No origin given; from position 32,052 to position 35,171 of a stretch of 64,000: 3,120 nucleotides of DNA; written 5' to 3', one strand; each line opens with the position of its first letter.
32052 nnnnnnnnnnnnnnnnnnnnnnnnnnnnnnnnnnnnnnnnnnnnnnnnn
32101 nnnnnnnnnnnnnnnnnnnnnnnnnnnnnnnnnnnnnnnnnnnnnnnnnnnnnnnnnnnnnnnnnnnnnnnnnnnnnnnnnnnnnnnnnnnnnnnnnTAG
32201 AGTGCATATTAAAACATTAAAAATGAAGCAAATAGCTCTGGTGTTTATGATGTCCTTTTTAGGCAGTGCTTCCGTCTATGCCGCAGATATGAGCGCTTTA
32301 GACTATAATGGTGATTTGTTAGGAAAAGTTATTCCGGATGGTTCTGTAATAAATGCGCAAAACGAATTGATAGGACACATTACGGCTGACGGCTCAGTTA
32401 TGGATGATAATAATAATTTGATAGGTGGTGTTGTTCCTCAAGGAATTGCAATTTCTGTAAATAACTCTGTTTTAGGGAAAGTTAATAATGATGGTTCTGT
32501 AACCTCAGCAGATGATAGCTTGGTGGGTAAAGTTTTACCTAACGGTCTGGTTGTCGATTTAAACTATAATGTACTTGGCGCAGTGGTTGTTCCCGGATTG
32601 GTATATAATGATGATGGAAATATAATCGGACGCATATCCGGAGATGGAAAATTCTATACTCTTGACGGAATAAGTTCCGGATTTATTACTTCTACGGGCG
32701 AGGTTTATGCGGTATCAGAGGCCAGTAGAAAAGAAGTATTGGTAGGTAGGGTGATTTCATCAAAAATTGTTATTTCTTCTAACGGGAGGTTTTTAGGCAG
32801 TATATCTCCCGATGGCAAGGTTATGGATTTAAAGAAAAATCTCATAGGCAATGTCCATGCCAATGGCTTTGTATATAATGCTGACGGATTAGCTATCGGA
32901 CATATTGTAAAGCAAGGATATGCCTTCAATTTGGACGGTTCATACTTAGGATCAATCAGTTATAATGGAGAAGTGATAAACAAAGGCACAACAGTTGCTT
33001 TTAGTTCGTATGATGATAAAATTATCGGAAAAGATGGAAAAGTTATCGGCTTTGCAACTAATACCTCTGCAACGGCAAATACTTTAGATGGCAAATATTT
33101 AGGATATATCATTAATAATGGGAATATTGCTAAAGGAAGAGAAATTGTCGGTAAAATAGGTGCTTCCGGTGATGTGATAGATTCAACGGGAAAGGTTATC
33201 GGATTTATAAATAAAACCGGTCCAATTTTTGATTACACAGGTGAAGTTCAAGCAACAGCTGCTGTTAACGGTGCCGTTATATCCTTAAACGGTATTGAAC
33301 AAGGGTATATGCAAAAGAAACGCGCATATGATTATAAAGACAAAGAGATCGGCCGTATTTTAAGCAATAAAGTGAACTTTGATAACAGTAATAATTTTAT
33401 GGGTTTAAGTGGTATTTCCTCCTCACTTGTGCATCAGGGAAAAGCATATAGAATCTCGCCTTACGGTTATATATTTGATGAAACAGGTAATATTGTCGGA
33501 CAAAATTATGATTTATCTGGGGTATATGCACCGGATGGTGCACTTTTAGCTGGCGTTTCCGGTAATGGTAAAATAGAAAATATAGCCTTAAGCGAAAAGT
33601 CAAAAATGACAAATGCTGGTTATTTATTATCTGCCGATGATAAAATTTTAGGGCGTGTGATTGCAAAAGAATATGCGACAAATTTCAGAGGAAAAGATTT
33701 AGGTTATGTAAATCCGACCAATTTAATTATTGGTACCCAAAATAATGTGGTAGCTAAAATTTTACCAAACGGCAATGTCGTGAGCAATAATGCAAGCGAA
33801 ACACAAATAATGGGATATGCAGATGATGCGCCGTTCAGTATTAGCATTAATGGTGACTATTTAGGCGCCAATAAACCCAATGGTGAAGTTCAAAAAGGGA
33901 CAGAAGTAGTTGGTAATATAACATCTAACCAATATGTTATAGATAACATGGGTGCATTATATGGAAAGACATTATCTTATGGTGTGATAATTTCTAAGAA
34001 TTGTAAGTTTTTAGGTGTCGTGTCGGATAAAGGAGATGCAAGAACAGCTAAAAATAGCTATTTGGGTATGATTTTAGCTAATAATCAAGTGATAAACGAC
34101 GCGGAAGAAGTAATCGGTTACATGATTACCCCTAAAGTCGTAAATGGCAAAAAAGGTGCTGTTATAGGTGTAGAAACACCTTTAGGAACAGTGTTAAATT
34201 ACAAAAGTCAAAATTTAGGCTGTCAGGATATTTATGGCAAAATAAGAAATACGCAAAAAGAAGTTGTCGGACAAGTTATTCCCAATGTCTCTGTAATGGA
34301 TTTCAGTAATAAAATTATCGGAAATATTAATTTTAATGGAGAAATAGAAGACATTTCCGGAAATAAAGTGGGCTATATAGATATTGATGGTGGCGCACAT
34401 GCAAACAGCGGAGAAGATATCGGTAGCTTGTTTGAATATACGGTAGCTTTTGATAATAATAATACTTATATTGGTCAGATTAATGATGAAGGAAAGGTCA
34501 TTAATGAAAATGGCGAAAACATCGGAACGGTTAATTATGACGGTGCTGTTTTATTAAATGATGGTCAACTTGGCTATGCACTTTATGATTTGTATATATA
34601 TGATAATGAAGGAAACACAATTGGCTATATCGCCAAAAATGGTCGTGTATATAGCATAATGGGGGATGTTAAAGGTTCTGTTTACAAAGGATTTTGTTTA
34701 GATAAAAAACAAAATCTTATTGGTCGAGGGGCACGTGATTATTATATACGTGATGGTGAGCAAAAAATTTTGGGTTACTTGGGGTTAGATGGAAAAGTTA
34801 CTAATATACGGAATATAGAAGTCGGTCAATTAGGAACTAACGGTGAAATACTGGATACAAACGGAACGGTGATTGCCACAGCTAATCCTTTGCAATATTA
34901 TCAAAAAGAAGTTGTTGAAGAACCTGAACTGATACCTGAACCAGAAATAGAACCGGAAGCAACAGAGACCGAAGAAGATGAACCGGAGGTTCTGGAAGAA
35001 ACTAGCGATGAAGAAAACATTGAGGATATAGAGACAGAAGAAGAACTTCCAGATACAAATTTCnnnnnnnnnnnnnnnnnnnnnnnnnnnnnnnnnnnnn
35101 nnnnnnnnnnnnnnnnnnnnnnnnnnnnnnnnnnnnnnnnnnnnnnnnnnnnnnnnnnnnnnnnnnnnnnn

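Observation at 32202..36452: VirB10 homologue expanded about threefold by the same repeat, a third independent case alongside CagY and DotG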

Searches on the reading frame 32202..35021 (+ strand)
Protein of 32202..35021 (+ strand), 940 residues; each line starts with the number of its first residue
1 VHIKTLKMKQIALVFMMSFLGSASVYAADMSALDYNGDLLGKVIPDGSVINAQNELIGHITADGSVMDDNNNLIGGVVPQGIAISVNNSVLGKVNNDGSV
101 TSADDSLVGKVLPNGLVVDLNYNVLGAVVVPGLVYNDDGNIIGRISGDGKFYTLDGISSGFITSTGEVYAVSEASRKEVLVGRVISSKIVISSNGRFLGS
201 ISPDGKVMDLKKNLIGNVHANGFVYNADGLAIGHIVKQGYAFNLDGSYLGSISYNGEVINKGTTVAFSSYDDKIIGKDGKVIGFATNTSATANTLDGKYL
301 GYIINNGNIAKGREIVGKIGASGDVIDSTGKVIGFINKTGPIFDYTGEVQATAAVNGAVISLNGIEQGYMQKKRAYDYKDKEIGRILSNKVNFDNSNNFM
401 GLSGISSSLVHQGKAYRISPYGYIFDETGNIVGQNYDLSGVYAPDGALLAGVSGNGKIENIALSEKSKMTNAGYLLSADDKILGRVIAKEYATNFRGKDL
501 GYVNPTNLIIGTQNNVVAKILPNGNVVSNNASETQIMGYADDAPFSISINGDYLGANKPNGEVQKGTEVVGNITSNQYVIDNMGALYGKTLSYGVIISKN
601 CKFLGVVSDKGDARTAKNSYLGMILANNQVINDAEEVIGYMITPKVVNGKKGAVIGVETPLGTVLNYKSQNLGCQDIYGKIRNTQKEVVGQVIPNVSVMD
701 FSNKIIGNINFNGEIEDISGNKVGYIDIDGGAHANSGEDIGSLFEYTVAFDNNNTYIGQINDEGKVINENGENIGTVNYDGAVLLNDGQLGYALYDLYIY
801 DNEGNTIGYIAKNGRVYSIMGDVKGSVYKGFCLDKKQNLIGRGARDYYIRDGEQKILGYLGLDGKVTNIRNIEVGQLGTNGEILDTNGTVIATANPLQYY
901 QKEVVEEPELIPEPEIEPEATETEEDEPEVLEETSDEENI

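Call 35: find_homologous_proteins(query=window:32202-35021:+, max_evalue=1e-10)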
Query window:32202-35021:+ (940 aa): 926 proteins with E <= 1e-10 among 8000 candidates; the best 120 are listed.
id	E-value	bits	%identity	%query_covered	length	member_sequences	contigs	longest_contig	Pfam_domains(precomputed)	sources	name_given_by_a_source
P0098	0.0e+0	2038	100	100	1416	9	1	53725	PF21784.4,PF12396.15,PF03743.20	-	-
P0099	0.0e+0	1740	86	95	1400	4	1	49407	PF21784.4,PF12396.15,PF21785.4,PF03743.20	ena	-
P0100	0.0e+0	1699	82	96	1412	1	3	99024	PF21784.4,PF12396.15,PF03743.20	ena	-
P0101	0.0e+0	1620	78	98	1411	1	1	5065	PF21784.4,PF12396.15,PF21785.4,PF03743.20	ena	-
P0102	0.0e+0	1472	73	94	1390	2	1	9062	PF21784.4,PF12396.15,PF03743.20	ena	-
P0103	0.0e+0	1454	68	99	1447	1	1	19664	PF21784.4,PF12396.15,PF03743.20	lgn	-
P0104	0.0e+0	1449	69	99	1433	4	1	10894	PF21784.4,PF12396.15,PF03743.20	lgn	-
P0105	0.0e+0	1287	64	95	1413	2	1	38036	PF21784.4,PF12396.15,PF21785.4,PF03743.20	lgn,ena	-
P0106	0.0e+0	1253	60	100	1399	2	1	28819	PF21784.4,PF12396.15,PF21785.4,PF03743.20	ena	-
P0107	0.0e+0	1252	60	99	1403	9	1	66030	PF21784.4,PF12396.15,PF21785.4,PF03743.20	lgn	-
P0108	0.0e+0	1249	60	99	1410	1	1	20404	PF21784.4,PF12396.15,PF21785.4,PF03743.20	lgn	-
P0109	0.0e+0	1247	61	100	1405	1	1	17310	PF21784.4,PF12396.15,PF21785.4,PF03743.20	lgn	-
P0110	0.0e+0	1224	62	96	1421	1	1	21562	PF21784.4,PF12396.15,PF21785.4,PF03743.20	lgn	-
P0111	0.0e+0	1217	59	99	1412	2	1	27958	PF21784.4,PF12396.15,PF03743.20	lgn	-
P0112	0.0e+0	1207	62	94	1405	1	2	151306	PF21784.4,PF03743.20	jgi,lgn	-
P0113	0.0e+0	1202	58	99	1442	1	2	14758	PF21784.4,PF12396.15,PF21785.4,PF03743.20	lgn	-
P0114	0.0e+0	1196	58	100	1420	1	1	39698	PF21784.4,PF12396.15,PF21785.4,PF03743.20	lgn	-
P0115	0.0e+0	1196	58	100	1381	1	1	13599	PF21784.4,PF12396.15,PF21785.4,PF03743.20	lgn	-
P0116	0.0e+0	1195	58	99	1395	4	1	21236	PF21784.4,PF12396.15,PF21785.4,PF03743.20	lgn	-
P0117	0.0e+0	1188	57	100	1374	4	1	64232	PF21784.4,PF12396.15,PF21785.4,PF03743.20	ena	-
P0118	0.0e+0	1184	58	99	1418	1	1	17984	PF21784.4,PF12396.15,PF21785.4,PF03743.20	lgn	-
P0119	0.0e+0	1182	59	96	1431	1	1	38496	PF21784.4,PF21785.4,PF03743.20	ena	-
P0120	0.0e+0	1180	59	100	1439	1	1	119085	PF21784.4,PF21785.4,PF03743.20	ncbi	-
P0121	0.0e+0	1169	57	100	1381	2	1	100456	PF21784.4,PF21785.4,PF03743.20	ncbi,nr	ncbi:MAG: TrbI/VirB10 family protein [Alphaproteobacteria bacterium]|nr:TrbI/VirB10 family protein [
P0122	0.0e+0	1163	57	98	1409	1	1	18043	PF21784.4,PF03743.20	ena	-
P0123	0.0e+0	1158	58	99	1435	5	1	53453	PF21784.4,PF03743.20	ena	-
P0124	0.0e+0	1154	58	96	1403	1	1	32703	PF21784.4,PF12396.15,PF21785.4,PF03743.20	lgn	-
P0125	0.0e+0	1153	57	98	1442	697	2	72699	PF21784.4,PF21785.4,PF03743.20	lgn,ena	-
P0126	0.0e+0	1140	58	97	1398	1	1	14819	PF21784.4,PF12396.15,PF21785.4,PF03743.20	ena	-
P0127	0.0e+0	1138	57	100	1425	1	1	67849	PF21784.4,PF12396.15,PF03743.20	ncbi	-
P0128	0.0e+0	1134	58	96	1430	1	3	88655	PF21784.4,PF03743.20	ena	-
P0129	0.0e+0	1129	58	96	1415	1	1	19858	PF21784.4,PF21785.4,PF03743.20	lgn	-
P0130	0.0e+0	1126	56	99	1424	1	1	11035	PF21784.4,PF12396.15,PF21785.4,PF03743.20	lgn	-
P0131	0.0e+0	1124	55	99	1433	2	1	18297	PF21784.4,PF12396.15,PF21785.4,PF03743.20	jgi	-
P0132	0.0e+0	1120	54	99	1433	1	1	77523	PF21784.4,PF12396.15,PF21785.4,PF03743.20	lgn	-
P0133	0.0e+0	1115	55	99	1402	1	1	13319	PF21784.4,PF12396.15,PF21785.4,PF03743.20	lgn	-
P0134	0.0e+0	1108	55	100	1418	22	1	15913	PF21784.4,PF12396.15,PF21785.4,PF03743.20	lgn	-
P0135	0.0e+0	1108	55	100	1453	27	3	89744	PF21784.4,PF12396.15,PF03743.20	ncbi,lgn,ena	-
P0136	0.0e+0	1108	54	100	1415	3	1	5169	PF21784.4,PF12396.15,PF21785.4,PF03743.20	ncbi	-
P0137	0.0e+0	1101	57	95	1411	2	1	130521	PF21784.4,PF21785.4,PF03743.20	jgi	-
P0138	0.0e+0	1100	57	96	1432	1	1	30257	PF21784.4,PF03743.20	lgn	-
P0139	0.0e+0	1098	55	99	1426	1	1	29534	PF21784.4,PF12396.15,PF21785.4,PF03743.20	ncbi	-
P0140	0.0e+0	1098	56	96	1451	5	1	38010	PF21784.4,PF03743.20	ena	-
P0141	0.0e+0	1098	55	98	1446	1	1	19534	PF21784.4,PF12396.15,PF03743.20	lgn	-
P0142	0.0e+0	1097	55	100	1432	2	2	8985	PF21784.4,PF12396.15,PF03743.20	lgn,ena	-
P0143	0.0e+0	1093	56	98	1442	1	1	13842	PF21784.4,PF12396.15,PF21785.4,PF03743.20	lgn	-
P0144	0.0e+0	1091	55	97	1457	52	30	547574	PF21784.4,PF12396.15,PF21785.4,PF03743.20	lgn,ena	-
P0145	0.0e+0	1090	54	99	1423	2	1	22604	PF21784.4,PF12396.15,PF21785.4,PF03743.20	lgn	-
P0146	0.0e+0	1090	55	99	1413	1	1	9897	PF21784.4,PF12396.15,PF03743.20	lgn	-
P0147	0.0e+0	1087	53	100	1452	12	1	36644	PF21784.4,PF12396.15,PF21785.4,PF03743.20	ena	-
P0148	0.0e+0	1086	55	98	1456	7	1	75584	PF21784.4,PF12396.15,PF21785.4,PF03743.20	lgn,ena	-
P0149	0.0e+0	1080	53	99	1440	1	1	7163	PF21784.4,PF12396.15,PF21785.4,PF03743.20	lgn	-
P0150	0.0e+0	1079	55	100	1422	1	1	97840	PF21784.4,PF12396.15,PF21785.4,PF03743.20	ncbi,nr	ncbi:MAG: TrbI/VirB10 family protein [Acetobacter sp.]|nr:TrbI/VirB10 family protein [Acetobacter sp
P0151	0.0e+0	1078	54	98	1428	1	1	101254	PF21784.4,PF12396.15,PF21785.4,PF03743.20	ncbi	-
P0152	0.0e+0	1077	55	97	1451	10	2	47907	PF21784.4,PF12396.15,PF03743.20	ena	-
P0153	0.0e+0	1071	54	99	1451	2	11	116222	PF21784.4,PF12396.15,PF03743.20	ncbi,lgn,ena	-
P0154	0.0e+0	1068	54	100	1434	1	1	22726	PF21784.4,PF12396.15,PF21785.4,PF03743.20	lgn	-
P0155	0.0e+0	1062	54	98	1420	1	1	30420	PF21784.4,PF12396.15,PF21785.4,PF03743.20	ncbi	-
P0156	0.0e+0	1053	53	100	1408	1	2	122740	PF21784.4,PF12396.15,PF21785.4,PF03743.20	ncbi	-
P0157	0.0e+0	1051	54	96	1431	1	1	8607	PF21784.4,PF21785.4,PF03743.20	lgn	-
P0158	0.0e+0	1050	53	100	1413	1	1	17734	PF21784.4,PF21785.4,PF03743.20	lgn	-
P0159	0.0e+0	1050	54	99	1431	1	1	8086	PF21784.4,PF03743.20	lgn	-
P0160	0.0e+0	1037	53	100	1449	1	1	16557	PF21784.4,PF12396.15,PF21785.4,PF03743.20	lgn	-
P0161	0.0e+0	1037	52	99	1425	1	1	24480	PF21784.4,PF03743.20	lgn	-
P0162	0.0e+0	1034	53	100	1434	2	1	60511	PF21784.4,PF03743.20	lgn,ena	-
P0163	0.0e+0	1033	52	100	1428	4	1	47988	PF21784.4,PF03743.20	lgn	-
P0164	0.0e+0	1022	51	100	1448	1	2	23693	PF21784.4,PF21785.4,PF03743.20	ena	-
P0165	0.0e+0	1015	52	99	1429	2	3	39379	PF21784.4,PF03743.20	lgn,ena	-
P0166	0.0e+0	1013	51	100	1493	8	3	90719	PF21784.4,PF03743.20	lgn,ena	-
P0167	2.1e-298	1011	53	96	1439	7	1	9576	PF21784.4,PF03743.20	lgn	-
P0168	8.2e-297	1005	53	99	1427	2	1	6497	PF21784.4,PF03743.20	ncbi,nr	ncbi:MAG: hypothetical protein IKW39_03675 [Alphaproteobacteria bacterium]|nr:hypothetical protein [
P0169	3.1e-294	997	51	100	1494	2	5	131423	PF21784.4,PF12396.15,PF03743.20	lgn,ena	-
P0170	2.2e-293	994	53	96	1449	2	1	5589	PF21784.4,PF12396.15,PF21785.4,PF03743.20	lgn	-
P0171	4.0e-288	977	52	97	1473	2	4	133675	PF21784.4,PF21785.4,PF03743.20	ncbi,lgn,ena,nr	ncbi:MAG: TrbI/VirB10 family protein [Alphaproteobacteria bacterium]|nr:TrbI/VirB10 family protein [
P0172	1.0e-284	965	51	99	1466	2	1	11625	PF21784.4,PF12396.15,PF21785.4,PF03743.20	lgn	-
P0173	3.3e-281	954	50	97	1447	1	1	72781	PF21784.4,PF12396.15,PF03743.20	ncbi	-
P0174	3.7e-280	950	50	99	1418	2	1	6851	PF21784.4,PF12396.15,PF03743.20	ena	-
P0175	7.3e-277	939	50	96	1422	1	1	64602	PF21784.4,PF12396.15,PF03743.20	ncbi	-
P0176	2.9e-275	934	49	98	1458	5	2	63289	PF21784.4,PF21785.4,PF03743.20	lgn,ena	-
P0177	9.5e-274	929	49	98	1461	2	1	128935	PF21784.4,PF03743.20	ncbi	-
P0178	1.8e-258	878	52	86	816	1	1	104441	PF21784.4,PF21785.4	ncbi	-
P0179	2.5e-222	759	49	80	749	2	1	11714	PF21784.4,PF12396.15,PF21785.4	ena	-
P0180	4.0e-217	742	40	94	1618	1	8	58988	PF21784.4,PF12396.15,PF21785.4,PF03743.20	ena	-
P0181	5.3e-217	741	40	94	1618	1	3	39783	PF21784.4,PF12396.15,PF21785.4,PF03743.20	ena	-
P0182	7.7e-217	741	40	94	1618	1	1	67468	PF21784.4,PF12396.15,PF21785.4,PF03743.20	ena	-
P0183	1.0e-216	740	40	94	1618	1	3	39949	PF21784.4,PF12396.15,PF21785.4,PF03743.20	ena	-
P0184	1.5e-216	740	40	94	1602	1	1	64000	PF21784.4,PF12396.15,PF21785.4,PF03743.20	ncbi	-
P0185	2.7e-215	736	41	94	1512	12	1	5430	PF21784.4,PF12396.15,PF21785.4,PF03743.20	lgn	-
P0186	7.2e-214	731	40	94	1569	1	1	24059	PF21784.4,PF12396.15,PF21785.4,PF03743.20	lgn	-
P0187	1.8e-213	730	40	95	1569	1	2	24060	PF21784.4,PF12396.15,PF21785.4,PF03743.20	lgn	-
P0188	2.2e-213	729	40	94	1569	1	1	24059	PF21784.4,PF12396.15,PF21785.4,PF03743.20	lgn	-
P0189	2.2e-213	729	40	94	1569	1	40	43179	PF21784.4,PF12396.15,PF21785.4,PF03743.20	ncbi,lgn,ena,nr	ncbi:MAG: hypothetical protein EGQ57_06065 [Alphaproteobacteria bacterium]|nr:hypothetical protein [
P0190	2.2e-213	729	40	94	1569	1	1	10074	PF21784.4,PF12396.15,PF21785.4,PF03743.20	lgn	-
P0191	2.2e-213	729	40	94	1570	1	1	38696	PF21784.4,PF12396.15,PF21785.4,PF03743.20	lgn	-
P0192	2.6e-213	729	40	94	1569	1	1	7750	PF21784.4,PF12396.15,PF21785.4,PF03743.20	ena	-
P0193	2.9e-213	729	40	94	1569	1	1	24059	PF21784.4,PF12396.15,PF21785.4,PF03743.20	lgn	-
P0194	2.9e-213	729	40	95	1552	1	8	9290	PF21784.4,PF12396.15,PF21785.4,PF03743.20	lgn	-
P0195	3.1e-213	729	40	94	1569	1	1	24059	PF21784.4,PF12396.15,PF21785.4,PF03743.20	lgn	-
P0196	3.2e-213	729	40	94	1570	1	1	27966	PF21784.4,PF12396.15,PF21785.4,PF03743.20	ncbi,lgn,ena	-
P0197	3.8e-213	728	40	94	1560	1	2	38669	PF21784.4,PF12396.15,PF21785.4,PF03743.20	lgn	-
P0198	4.5e-213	728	40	94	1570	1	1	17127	PF21784.4,PF12396.15,PF21785.4,PF03743.20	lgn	-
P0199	4.9e-213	728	40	98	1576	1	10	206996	PF21784.4,PF12396.15,PF21785.4,PF03743.20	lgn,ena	-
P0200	6.0e-213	728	40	94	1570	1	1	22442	PF21784.4,PF12396.15,PF21785.4,PF03743.20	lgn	-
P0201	6.1e-213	728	40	94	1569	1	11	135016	PF21784.4,PF12396.15,PF21785.4,PF03743.20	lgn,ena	-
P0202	6.1e-213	728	39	95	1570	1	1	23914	PF21784.4,PF12396.15,PF21785.4,PF03743.20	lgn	-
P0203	1.0e-212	727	40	94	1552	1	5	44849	PF21784.4,PF12396.15,PF21785.4,PF03743.20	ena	-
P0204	1.1e-212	727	40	94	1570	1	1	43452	PF21784.4,PF12396.15,PF21785.4,PF03743.20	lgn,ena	-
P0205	1.1e-212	727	40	94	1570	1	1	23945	PF21784.4,PF12396.15,PF21785.4,PF03743.20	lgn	-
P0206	1.1e-212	727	40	94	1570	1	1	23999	PF21784.4,PF12396.15,PF21785.4,PF03743.20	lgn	-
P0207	1.1e-212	727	40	95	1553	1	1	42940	PF21784.4,PF12396.15,PF21785.4,PF03743.20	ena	-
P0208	1.2e-212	727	41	98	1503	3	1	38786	PF21784.4,PF12396.15,PF21785.4,PF03743.20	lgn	-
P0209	1.2e-212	727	40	95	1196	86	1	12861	PF21784.4,PF12396.15,PF21785.4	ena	-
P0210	1.3e-212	727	40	94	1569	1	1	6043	PF21784.4,PF12396.15,PF21785.4,PF03743.20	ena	-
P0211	1.4e-212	727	40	95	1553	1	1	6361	PF21784.4,PF12396.15,PF21785.4,PF03743.20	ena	-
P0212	1.5e-212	726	40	94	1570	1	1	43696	PF21784.4,PF12396.15,PF21785.4,PF03743.20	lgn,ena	-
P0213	1.5e-212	726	40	94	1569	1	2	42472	PF21784.4,PF12396.15,PF21785.4,PF03743.20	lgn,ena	-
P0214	1.5e-212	726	40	94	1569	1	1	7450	PF21784.4,PF12396.15,PF21785.4,PF03743.20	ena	-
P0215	1.8e-212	726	40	94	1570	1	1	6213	PF21784.4,PF12396.15,PF21785.4,PF03743.20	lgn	-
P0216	1.8e-212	726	40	94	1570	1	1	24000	PF21784.4,PF12396.15,PF21785.4,PF03743.20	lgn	-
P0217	2.0e-212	726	40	94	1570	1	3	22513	PF21784.4,PF12396.15,PF21785.4,PF03743.20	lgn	-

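Call 55: find_encoding_contigs(protein=P0098, flank=10000, max_places=4)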
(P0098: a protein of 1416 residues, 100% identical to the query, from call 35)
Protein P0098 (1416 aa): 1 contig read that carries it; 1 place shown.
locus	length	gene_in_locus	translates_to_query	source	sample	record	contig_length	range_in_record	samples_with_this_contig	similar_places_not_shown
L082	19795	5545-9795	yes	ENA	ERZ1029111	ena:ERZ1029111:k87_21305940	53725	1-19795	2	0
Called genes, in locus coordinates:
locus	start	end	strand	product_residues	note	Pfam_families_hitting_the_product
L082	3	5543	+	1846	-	?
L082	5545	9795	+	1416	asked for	PF12396:DUF3659 (faint), PF21784:Bflower (faint), PF03743:TrbI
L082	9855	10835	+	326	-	PF00437:T2SSE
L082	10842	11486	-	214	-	PF03193:RsgA_GTPase (weak), PF01926:MMR_HSR1, PF02421:FeoB_N (weak), PF04548:AIG1 (weak), PF00009:GTP_EFTU (weak)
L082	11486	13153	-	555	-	PF14849:YidC_periplas, PF02096:60KD_IMP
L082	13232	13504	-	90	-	PF01809:YidD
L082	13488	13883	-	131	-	PF00825:Ribonuclease_P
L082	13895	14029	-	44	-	PF00468:Ribosomal_L34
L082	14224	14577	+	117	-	-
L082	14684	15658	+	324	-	PF01210:NAD_Gly3P_dh_N, PF07479:NAD_Gly3P_dh_C, PF20618:GPD_NAD_C_bact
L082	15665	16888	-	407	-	PF02463:SMC_N, PF13175:AAA_15, PF13476:AAA_23, PF13304:AAA_21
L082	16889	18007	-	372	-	PF00712:DNA_pol3_beta, PF02767:DNA_pol3_beta_2, PF02768:DNA_pol3_beta_3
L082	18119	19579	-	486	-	PF11638:DnaA_N, PF00308:Bac_DnaA, PF22688:Hda_lid (faint), PF08299:Bac_DnaA_C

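Call 56: predict_structure(alignment_id=A4)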
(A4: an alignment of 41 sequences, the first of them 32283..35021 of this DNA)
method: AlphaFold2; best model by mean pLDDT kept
length: 913 residues; sequences in the alignment: 41
mean_pLDDT: 90.1   pTM: 0.87
mean pLDDT of the five models: 90.1, 89.1, 88.2, 88.0, 87.8
residues with pLDDT >= 90: 702; 70-90: 168; 50-70: 11; < 50: 32
segments of 3 or more residues with pLDDT < 50: 885-913
pLDDT, mean of each block of 10 residues (from residue 1): 83 88 89 88 90 93 90 89 94 94 92 92 91 92 85 90 87 90 93 93 91 92 92 92 88 89 93 93 93 95 94 95 94 92 94 92 94 94 92 96 94 90 88 85 94 93 94 92 91 93 73 95 94 91 94 90 96 95 94 96 95 95 94 95 94 93 93 95 91 90 92 95 95 94 94 96 96 96 95 94 94 95 94 95 94 93 94 73 47 38 34 32
secondary structure, 60 per line:
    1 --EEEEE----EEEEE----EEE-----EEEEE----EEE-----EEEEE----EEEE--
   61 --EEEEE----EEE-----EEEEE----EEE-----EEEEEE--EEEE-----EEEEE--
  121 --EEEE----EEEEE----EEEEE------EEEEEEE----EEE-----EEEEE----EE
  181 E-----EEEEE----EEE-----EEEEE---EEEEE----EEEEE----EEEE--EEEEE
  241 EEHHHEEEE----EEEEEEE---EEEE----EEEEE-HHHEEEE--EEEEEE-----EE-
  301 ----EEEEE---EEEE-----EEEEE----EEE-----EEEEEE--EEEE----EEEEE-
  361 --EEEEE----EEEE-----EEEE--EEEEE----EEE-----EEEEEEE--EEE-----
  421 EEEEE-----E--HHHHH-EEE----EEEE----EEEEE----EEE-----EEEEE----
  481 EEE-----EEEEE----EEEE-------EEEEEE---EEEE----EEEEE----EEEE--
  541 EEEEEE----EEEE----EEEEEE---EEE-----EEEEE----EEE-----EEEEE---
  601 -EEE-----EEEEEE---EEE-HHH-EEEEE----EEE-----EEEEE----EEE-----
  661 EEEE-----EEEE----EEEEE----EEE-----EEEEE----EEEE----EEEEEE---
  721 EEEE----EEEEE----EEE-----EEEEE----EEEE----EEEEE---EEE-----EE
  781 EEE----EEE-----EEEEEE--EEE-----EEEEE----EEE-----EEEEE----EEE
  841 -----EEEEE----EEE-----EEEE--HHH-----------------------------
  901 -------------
elements in order (helices of 4 or more, strands of 3 or more residues): E3-7 E12-16 E21-23 E29-33 E38-40 E46-50 E55-58 E63-67 E72-74 E80-84 E89-91 E97-102 E105-108 E114-118 E123-126 E131-135 E140-144 E151-157 E162-164 E170-174 E179-181 E187-191 E196-198 E204-208 E212-216 E221-225 E230-233 E236-242 E246-249 E254-260 E264-267 E272-276 E281-284 E287-292 E305-309 E313-316 E322-326 E331-333 E339-344 E347-350 E355-359 E363-367 E372-375 E381-384 E387-391 E396-398 E404-410 E413-415 E421-425 H434-438 E440-442 E447-450 E455-459 E464-466 E472-476 E481-483 E489-493 E498-501 E509-514 E518-521 E526-530 E535-538 E541-546 E551-554 E559-564 E568-570 E576-580 E585-587 E593-597 E602-604 E610-615 E619-621 E627-631 E636-638 E644-648 E653-655 E661-664 E670-673 E678-682 E687-689 E695-699 E704-707 E712-717 E721-724 E729-733 E738-740 E746-750 E755-758 E763-767 E771-773 E779-783 E788-790 E796-801 E804-806 E812-816 E821-823 E829-833 E838-840 E846-850 E855-857 E863-866
